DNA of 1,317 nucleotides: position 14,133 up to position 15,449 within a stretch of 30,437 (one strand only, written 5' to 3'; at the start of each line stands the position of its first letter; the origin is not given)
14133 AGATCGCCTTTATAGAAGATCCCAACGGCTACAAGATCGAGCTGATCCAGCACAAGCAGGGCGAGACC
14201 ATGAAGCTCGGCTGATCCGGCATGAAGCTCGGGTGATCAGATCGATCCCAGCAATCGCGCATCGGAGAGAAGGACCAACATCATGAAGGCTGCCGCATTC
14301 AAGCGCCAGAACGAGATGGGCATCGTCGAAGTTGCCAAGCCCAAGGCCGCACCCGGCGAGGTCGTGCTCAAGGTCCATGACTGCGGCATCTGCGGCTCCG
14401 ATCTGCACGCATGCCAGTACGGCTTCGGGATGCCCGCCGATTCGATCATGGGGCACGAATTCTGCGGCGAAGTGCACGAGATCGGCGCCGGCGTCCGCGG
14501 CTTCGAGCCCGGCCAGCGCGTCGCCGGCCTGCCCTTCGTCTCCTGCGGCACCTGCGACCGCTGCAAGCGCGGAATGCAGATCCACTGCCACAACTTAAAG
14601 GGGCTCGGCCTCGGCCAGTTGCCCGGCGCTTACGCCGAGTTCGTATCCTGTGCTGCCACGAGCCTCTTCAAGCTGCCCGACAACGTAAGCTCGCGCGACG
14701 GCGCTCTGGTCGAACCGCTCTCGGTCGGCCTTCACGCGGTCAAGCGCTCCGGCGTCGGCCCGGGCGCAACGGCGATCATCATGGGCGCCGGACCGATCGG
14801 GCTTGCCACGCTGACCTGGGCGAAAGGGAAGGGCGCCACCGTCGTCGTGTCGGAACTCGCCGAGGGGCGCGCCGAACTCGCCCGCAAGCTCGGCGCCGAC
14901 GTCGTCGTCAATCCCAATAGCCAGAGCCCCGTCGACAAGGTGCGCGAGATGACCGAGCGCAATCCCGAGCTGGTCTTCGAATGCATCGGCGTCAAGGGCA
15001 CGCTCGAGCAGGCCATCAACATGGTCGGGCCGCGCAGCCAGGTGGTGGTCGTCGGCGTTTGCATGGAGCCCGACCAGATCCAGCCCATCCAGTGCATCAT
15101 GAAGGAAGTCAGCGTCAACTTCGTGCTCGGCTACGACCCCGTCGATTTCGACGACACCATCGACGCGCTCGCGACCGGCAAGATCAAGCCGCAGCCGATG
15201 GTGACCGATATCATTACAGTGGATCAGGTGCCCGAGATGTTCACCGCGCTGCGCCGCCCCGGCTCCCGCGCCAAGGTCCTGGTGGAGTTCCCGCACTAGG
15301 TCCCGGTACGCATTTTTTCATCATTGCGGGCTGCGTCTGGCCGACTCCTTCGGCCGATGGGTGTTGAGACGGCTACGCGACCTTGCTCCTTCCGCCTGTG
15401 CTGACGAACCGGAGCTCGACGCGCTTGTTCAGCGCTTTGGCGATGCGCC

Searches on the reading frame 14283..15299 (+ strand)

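Call 7: search_protein_families(library=pfam, proteins=[window:14283-15299:+], max_evalue=0.01)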
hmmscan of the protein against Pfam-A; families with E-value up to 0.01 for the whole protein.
window:14283-15299:+ (338 aa): 4 families
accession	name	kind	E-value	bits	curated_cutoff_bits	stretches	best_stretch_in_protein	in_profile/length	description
PF00107.32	ADH_zinc_N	-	4e-27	95.2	31.8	1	171-297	1-128/129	Zinc-binding dehydrogenase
PF08240.17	ADH_N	-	1.1e-26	93.5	23.5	1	24-133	2-104/104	Alcohol dehydrogenase GroES-like domain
PF16912.11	Glu_dehyd_C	-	2.8e-11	43.7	34.9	1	140-297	4-174/211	Glucose dehydrogenase C-terminus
PF01262.27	AlaDh_PNT_C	-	0.0035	17.2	23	1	156-209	24-78/214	Alanine dehydrogenase/PNT, C-terminal domain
